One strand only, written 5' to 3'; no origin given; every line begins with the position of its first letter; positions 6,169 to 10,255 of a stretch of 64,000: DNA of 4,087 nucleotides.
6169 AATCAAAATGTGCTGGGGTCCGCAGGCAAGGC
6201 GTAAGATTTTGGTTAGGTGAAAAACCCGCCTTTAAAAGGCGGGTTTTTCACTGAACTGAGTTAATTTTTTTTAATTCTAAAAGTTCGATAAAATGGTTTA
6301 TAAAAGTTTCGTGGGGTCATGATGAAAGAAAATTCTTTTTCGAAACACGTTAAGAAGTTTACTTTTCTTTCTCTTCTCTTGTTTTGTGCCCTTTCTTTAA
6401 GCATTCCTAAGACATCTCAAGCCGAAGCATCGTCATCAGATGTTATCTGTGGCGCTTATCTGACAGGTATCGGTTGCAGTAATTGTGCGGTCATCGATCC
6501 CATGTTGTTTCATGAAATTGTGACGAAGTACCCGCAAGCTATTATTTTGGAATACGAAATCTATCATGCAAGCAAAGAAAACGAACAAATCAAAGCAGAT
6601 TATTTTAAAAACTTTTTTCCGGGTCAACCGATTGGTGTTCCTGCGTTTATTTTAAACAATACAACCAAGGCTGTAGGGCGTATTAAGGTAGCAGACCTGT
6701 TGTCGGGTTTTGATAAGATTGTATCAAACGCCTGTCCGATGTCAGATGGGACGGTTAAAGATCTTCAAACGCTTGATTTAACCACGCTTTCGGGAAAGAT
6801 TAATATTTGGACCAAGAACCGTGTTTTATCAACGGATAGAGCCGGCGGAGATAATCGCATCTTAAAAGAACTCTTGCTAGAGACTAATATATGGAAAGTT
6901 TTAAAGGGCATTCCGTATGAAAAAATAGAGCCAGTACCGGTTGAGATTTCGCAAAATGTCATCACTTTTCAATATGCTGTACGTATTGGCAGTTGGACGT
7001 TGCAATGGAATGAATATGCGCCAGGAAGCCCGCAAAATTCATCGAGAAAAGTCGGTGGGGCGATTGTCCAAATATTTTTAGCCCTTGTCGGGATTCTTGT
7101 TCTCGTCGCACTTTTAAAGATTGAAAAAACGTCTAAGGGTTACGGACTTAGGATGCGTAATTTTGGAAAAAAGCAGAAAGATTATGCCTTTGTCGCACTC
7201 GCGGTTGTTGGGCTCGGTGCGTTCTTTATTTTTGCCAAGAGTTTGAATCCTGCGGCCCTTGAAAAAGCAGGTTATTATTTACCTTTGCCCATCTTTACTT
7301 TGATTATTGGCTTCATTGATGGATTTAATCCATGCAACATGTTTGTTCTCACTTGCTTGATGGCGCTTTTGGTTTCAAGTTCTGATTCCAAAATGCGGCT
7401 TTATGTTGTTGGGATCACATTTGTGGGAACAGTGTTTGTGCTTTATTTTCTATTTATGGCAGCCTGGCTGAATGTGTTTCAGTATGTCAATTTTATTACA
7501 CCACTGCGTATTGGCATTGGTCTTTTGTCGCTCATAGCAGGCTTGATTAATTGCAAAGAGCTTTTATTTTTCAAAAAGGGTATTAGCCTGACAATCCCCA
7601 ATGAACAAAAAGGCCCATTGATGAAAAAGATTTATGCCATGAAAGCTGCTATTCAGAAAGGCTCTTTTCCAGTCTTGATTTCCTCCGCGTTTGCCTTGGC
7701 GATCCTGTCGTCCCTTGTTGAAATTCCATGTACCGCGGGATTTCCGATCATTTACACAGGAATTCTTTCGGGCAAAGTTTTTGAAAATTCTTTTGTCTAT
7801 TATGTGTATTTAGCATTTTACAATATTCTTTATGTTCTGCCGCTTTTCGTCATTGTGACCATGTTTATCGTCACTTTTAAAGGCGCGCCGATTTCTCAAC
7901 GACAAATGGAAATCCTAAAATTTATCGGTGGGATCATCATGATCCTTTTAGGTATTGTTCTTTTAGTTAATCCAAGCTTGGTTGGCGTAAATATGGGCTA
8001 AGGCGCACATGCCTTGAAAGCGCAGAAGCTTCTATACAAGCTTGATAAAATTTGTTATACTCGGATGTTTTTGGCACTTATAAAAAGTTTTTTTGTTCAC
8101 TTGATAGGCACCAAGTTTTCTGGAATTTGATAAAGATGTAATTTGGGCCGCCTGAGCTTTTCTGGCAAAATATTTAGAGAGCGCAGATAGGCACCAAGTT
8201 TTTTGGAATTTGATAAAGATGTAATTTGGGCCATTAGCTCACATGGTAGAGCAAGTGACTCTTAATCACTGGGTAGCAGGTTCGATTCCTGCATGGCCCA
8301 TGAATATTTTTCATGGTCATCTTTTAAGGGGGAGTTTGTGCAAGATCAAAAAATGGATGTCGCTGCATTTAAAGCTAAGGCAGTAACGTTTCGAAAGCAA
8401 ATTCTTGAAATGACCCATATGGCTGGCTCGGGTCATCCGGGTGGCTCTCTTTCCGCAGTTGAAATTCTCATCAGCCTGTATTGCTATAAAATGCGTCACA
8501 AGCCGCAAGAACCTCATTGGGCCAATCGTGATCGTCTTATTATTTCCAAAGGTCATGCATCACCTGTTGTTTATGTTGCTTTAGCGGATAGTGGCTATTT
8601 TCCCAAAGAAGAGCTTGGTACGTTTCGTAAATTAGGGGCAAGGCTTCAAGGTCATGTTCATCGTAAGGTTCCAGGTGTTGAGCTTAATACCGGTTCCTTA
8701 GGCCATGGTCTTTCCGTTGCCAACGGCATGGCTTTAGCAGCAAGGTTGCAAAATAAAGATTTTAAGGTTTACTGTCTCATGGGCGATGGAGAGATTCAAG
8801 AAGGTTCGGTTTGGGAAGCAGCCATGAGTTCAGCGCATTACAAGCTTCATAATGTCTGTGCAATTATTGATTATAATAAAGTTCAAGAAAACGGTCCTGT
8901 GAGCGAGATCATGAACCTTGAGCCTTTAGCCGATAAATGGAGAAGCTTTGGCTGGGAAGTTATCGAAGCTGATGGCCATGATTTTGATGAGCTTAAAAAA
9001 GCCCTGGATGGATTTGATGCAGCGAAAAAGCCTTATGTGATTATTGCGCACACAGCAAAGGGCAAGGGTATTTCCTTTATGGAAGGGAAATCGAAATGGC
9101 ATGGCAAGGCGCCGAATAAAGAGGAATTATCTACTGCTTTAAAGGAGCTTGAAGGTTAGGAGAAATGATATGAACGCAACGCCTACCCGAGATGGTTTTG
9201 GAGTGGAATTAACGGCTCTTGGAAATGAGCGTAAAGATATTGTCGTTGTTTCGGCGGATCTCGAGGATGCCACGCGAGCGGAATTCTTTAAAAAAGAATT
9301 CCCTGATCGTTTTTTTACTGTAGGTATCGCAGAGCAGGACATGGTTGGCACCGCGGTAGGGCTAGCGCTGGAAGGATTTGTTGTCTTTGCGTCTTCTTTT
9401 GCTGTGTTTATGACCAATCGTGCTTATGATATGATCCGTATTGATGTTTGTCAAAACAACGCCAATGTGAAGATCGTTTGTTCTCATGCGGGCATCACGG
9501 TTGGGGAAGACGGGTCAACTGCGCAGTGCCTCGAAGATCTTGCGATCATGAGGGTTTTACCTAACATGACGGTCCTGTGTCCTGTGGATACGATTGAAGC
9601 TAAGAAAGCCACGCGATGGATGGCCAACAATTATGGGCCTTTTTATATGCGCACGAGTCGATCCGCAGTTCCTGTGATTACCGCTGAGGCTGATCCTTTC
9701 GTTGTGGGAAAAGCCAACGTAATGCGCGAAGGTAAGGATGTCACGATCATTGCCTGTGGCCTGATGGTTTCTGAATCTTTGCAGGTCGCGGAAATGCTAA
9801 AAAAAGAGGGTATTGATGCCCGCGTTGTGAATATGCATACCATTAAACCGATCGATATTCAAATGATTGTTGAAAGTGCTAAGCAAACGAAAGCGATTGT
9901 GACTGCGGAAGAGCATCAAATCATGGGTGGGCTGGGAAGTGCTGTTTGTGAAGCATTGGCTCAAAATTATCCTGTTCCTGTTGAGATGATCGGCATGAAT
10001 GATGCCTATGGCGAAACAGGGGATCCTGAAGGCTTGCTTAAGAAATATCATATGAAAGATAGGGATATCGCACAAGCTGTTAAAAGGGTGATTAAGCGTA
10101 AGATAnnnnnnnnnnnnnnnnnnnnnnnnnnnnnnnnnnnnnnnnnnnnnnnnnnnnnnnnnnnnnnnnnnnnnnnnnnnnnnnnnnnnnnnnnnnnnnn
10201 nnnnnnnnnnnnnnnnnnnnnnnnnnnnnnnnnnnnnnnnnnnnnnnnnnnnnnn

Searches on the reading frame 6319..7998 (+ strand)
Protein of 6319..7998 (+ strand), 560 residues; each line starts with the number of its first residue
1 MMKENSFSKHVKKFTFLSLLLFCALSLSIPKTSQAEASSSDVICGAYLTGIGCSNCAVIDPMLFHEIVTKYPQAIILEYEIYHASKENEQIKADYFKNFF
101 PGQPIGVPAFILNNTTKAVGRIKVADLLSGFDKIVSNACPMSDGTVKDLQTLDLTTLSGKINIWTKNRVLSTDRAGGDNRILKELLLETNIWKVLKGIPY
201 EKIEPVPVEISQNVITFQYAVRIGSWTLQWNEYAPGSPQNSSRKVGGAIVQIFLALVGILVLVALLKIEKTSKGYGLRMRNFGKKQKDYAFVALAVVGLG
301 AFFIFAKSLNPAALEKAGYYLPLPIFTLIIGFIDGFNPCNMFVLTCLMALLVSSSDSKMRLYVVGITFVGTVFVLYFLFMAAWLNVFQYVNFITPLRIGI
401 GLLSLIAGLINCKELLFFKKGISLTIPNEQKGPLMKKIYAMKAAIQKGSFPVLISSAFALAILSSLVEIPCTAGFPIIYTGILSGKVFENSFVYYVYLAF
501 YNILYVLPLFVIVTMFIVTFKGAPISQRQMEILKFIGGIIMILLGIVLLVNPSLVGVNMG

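Call 3: search_protein_families(library=pfam, proteins=[window:6319-7998:+], max_evalue=1)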
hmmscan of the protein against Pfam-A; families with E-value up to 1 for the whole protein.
window:6319-7998:+ (560 aa): 1 family
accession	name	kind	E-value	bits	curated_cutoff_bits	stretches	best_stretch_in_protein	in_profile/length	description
PF10785.14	NADH-u_ox-rdase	-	0.068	14.2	25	1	286-336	22-71/87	NADH-ubiquinone oxidoreductase complex I, 21 kDa subunit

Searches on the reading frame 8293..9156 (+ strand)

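Call 3: search_protein_families(library=pfam, proteins=[window:8293-9156:+], max_evalue=1)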
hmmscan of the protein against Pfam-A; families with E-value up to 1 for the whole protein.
window:8293-9156:+ (288 aa): 5 families
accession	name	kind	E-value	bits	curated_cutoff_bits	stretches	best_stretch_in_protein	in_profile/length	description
PF00456.26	Transketolase_N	-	8.9e-50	170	22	1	33-282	9-271/334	Transketolase, thiamine diphosphate binding domain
PF13292.11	DXP_synthase_N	-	2.6e-11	43.8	21.2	1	20-198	12-174/274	1-deoxy-D-xylulose-5-phosphate synthase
PF00676.26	E1_dh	-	3e-08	33.4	22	1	112-237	79-203/300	Dehydrogenase E1 component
PF09364.15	XFP_N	-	1.1e-06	28.1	23.7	1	118-256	124-263/364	XFP N-terminal domain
PF02775.26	TPP_enzyme_C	-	3.4e-05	24.1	21.9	1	132-196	26-83/151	Thiamine pyrophosphate enzyme, C-terminal TPP binding domain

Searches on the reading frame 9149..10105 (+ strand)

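Call 3: search_protein_families(library=pfam, proteins=[window:9149-10105:+], max_evalue=1)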
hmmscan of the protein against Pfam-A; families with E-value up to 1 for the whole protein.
window:9149-10105:+ (319 aa): 8 families
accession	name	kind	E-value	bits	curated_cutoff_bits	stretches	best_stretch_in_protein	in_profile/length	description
PF02779.29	Transket_pyr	-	1.6e-41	142.3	27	1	12-175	4-173/174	Transketolase, pyrimidine binding domain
PF02780.25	Transketolase_C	-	2.5e-36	124.8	25.9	1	187-307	1-124/124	Transketolase, C-terminal domain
PF22613.1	Transketolase_C_1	-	3.4e-07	30.9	27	1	194-301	10-111/113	Transketolase-like TK C-terminal domain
PF17147.9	PFOR_II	-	4.5e-05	24.2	27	1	197-281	2-89/102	Pyruvate:ferredoxin oxidoreductase core domain II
PF07650.23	KH_2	-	0.0099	16.1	22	1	83-136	5-58/78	KH domain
PF01918.27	Alba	-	0.068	13.4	25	1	197-228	28-55/66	Alba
PF02302.22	PTS_IIB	-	0.072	14.2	23.6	1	200-289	3-81/90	PTS system, Lactose/Cellobiose specific IIB subunit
PF22468.2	ACT_9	-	0.38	11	27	1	214-257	6-49/61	ACT domain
